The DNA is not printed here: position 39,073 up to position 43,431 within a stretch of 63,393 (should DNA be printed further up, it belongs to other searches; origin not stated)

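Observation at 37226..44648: PHO-box-preceded operon: PstS paralogue, giant beta-propeller surface protein and a divergent FtsH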

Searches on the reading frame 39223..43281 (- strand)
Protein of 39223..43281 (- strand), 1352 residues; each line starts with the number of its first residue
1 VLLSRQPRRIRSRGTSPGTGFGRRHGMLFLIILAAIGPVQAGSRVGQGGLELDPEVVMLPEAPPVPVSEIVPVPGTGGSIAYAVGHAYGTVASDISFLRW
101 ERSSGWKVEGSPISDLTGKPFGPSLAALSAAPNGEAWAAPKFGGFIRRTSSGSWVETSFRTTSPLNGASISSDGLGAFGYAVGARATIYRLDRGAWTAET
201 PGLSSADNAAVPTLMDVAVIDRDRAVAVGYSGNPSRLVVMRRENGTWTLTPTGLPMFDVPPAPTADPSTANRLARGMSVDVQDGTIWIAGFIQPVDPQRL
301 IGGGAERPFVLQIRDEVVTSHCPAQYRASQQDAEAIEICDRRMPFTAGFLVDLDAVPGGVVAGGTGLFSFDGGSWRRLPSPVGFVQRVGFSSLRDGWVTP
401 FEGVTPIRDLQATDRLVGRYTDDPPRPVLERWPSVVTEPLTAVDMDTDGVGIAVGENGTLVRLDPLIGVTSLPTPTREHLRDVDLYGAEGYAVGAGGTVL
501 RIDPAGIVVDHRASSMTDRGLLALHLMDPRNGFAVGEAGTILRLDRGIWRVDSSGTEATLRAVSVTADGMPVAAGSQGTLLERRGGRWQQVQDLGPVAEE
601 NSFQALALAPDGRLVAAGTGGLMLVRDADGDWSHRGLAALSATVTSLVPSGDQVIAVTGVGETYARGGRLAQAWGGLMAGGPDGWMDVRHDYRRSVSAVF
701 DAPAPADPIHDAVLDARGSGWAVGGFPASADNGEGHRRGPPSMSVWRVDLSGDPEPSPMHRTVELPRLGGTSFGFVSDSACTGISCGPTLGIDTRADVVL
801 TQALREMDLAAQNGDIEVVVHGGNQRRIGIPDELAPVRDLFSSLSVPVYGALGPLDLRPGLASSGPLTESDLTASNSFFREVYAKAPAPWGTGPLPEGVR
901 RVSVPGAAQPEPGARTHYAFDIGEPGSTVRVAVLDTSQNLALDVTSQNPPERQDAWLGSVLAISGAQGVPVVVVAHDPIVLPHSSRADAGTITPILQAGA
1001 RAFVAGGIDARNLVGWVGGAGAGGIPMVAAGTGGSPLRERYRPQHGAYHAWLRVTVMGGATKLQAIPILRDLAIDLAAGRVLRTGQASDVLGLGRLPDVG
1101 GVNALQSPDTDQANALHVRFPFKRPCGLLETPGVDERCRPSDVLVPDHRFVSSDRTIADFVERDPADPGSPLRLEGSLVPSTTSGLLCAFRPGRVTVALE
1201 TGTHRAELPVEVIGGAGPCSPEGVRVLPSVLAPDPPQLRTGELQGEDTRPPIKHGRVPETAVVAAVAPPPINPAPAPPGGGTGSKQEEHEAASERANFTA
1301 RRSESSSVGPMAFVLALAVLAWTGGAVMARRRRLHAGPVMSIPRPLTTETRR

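Call 3: search_protein_families(library=pfam, proteins=[window:39223-43281:-])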
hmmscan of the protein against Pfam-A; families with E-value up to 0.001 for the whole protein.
window:39223-43281:- (1352 aa): 0 families

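Call 6: search_protein_families(library=ncbifam, proteins=[window:39223-43281:-], max_evalue=0.01)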
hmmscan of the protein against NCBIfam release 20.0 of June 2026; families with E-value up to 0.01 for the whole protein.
window:39223-43281:- (1352 aa): 0 families

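Call 8: find_homologous_proteins(query=window:39223-43206:-)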
Query window:39223-43206:- (1327 aa): 16 proteins with E <= 0.001 among 8000 candidates.
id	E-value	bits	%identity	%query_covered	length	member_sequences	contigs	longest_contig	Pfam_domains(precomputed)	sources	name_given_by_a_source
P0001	0.0e+0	2970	100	100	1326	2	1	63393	-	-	-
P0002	2.9e-207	710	39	91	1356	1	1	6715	PF14870.13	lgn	-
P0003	7.5e-136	473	32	91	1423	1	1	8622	PF14870.13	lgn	-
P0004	2.5e-84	302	33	56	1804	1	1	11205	PF00415.25,PF13540.13,PF25390.2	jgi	-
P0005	2.0e-26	110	32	25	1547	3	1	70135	-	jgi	jgi:hypothetical protein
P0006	1.4e-25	108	27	35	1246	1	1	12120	PF25174.2,PF14870.13,PF23414.2,PF20251.5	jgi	jgi:photosystem II stability/assembly factor-like uncharacterized protein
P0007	1.3e-24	104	26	71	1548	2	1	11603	-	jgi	jgi:hypothetical protein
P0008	3.9e-23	99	38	11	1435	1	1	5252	PF02369.23,PF02368.25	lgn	-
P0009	6.1e-20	89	25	23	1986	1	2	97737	PF23366.2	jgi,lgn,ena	jgi:photosystem II stability/assembly factor-like uncharacterized protein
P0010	2.3e-17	80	32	11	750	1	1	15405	PF14870.13,PF05345.19,PF15902.13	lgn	-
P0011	3.6e-15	73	32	19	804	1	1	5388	PF25852.1,PF02368.25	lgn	-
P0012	3.9e-13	66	34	14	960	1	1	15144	PF07714.24,PF00069.32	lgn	-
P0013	3.4e-12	63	32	13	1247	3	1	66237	PF14870.13,PF25199.2,PF18016.9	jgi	jgi:photosystem II stability/assembly factor-like uncharacterized protein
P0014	4.9e-12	63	36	15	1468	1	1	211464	PF07693.21,PF25852.1,PF14870.13,PF02012.27,PF15902.13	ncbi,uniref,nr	ncbi:photosystem II stability/assembly factor-like uncharacterized protein [Plasticicumulans lactati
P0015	1.1e-7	48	26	23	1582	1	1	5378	PF19406.6,PF19408.6,PF13573.13,PF18962.8,PF14870.13,PF19081.7,PF02012.27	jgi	jgi:photosystem II stability/assembly factor-like uncharacterized protein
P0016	4.2e-6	43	30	11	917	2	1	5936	PF18962.8,PF25852.1,PF14870.13,PF13620.13,PF22904.4,PF17210.10,PF22544.3,PF15902.13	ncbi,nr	ncbi:MAG: T9SS type A sorting domain-containing protein, partial [Calditrichaeota bacterium]|nr:T9SS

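Call 9: find_encoding_contigs(protein=P0002, flank=10000)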
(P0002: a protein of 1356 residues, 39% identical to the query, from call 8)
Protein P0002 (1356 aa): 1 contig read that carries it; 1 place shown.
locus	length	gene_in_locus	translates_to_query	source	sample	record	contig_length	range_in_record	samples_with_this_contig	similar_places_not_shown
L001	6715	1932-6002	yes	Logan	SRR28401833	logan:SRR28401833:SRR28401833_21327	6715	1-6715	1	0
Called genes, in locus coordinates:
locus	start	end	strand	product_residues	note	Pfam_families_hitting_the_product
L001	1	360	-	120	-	?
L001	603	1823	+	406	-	PF12849:PBP_like_2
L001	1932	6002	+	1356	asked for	PF14870:PSII_BNR (faint)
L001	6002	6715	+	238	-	?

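Call 10: find_encoding_contigs(protein=P0003, flank=10000)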
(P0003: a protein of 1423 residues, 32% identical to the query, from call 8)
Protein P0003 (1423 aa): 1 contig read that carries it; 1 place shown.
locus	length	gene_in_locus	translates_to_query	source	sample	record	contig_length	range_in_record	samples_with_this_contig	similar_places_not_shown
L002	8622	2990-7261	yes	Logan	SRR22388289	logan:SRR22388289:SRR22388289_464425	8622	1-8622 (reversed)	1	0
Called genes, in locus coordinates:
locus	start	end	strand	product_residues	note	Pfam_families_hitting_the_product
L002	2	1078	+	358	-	?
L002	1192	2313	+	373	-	-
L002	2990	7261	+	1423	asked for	PF14870:PSII_BNR (faint)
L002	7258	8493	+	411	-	PF12849:PBP_like_2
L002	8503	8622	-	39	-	?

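Call 11: find_encoding_contigs(protein=P0004, flank=10000)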
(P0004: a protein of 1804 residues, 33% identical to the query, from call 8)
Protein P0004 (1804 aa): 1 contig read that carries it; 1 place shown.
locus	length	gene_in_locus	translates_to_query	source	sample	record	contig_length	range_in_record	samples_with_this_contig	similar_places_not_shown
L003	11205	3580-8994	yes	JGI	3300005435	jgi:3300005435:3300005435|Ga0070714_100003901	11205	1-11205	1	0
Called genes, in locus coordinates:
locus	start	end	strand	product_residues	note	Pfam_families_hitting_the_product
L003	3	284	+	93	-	?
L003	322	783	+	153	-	-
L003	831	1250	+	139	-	-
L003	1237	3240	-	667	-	PF06480:FtsH_ext, PF00004:AAA, PF07728:AAA_5 (faint), PF17862:AAA_lid_3, PF01434:Peptidase_M41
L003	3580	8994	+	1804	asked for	PF25390:WD40_RLD, PF00415:RCC1, PF13540:RCC1_2, PF00415:RCC1, PF13540:RCC1_2, PF25390:WD40_RLD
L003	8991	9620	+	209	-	-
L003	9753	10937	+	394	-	PF12849:PBP_like_2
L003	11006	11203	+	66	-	?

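Call 33: search_solved_structures(query=A1, max_evalue=1, show_alignments=2)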
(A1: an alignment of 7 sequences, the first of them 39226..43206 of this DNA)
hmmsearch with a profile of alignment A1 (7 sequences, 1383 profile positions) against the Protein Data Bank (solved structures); distinct sequences matched with E-value up to 1: 7.
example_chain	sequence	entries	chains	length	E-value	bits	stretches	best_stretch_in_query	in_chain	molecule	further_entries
5oj3_A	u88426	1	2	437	1.5e-08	35.7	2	483-550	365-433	Photosystem II stability/assembly factor HCF136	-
5ojp_A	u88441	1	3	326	0.0001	23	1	424-549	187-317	Ycf48-like protein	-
5ojr_A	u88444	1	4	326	0.00015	22.4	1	426-549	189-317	Ycf48-like protein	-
2xbg_A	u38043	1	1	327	0.00016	22.4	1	424-549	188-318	YCF48-LIKE PROTEIN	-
5oj5_A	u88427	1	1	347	0.00027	21.6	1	424-549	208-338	Ycf48-like protein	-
9ya3_H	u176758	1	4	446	0.0018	18.9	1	446-556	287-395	TLAP2 (thioredoxin-like associated protein), TGME49_232130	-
4uid_A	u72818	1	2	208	0.16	12.4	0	1085-1120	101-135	SURFACE LAYER PROTEIN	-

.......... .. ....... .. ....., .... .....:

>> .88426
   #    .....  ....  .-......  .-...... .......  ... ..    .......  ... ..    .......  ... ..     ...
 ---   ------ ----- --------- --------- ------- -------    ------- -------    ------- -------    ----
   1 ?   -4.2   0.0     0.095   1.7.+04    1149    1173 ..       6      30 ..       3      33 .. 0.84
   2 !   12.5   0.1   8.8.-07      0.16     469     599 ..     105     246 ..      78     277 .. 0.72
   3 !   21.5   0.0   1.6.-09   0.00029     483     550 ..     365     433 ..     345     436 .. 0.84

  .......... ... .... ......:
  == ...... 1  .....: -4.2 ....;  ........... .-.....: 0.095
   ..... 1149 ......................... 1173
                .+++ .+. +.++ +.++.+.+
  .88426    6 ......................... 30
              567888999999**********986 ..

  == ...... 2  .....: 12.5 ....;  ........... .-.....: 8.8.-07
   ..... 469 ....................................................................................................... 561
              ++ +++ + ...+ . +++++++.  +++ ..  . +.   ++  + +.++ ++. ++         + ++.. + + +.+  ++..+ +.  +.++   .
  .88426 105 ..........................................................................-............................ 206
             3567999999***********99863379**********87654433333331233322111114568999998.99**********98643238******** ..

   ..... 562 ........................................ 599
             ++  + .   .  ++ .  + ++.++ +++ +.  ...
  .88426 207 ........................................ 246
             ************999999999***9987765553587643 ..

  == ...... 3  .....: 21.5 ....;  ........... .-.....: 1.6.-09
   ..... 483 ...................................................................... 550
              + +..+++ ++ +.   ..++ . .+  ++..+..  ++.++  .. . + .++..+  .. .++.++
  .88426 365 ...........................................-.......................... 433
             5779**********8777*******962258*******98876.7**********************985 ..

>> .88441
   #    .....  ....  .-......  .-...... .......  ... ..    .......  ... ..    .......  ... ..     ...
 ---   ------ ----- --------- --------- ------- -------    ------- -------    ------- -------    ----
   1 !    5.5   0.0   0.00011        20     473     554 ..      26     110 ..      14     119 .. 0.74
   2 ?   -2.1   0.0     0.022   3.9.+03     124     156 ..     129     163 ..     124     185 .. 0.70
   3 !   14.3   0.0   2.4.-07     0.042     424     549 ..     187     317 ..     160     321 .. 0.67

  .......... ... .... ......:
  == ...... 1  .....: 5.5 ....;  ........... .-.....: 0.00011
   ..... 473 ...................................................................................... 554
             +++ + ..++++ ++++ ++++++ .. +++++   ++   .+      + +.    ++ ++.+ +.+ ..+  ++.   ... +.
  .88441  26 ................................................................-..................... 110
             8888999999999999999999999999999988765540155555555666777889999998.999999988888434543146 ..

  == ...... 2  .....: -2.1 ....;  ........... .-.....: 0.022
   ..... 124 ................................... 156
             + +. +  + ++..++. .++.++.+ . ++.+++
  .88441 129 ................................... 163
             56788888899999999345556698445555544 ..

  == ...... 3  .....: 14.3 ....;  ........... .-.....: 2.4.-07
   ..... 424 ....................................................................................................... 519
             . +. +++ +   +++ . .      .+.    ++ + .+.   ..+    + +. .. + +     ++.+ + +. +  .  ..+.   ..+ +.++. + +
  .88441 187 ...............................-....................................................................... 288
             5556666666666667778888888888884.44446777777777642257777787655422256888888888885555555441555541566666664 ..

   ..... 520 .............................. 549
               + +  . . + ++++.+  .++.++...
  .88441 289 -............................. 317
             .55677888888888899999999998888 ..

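Call 40: find_encoding_contigs(protein=P0005, flank=10000, max_places=2)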
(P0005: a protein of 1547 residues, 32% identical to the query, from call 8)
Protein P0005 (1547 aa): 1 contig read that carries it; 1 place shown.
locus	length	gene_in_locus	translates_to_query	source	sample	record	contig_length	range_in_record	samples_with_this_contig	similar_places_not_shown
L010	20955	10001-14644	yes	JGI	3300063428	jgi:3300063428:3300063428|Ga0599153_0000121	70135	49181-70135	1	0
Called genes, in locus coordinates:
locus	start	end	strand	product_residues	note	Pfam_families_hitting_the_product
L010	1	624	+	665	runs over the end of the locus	PF13750:Big_3_3 (faint), PF19077:Big_13 (faint), PF00801:PKD (weak), PF18911:PKD_4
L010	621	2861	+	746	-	PF07676:PD40 (faint)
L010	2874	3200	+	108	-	PF02604:PhdYeFM_antitox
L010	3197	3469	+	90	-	PF05016:ParE_toxin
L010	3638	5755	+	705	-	-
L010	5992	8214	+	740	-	PF00004:AAA, PF17862:AAA_lid_3, PF01434:Peptidase_M41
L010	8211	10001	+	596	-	-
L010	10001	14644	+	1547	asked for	-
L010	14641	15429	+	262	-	-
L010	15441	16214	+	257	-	-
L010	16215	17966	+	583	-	PF04185:Phosphoesterase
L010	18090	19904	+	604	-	PF01663:Phosphodiest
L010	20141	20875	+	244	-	PF00072:Response_reg (weak), PF00486:Trans_reg_C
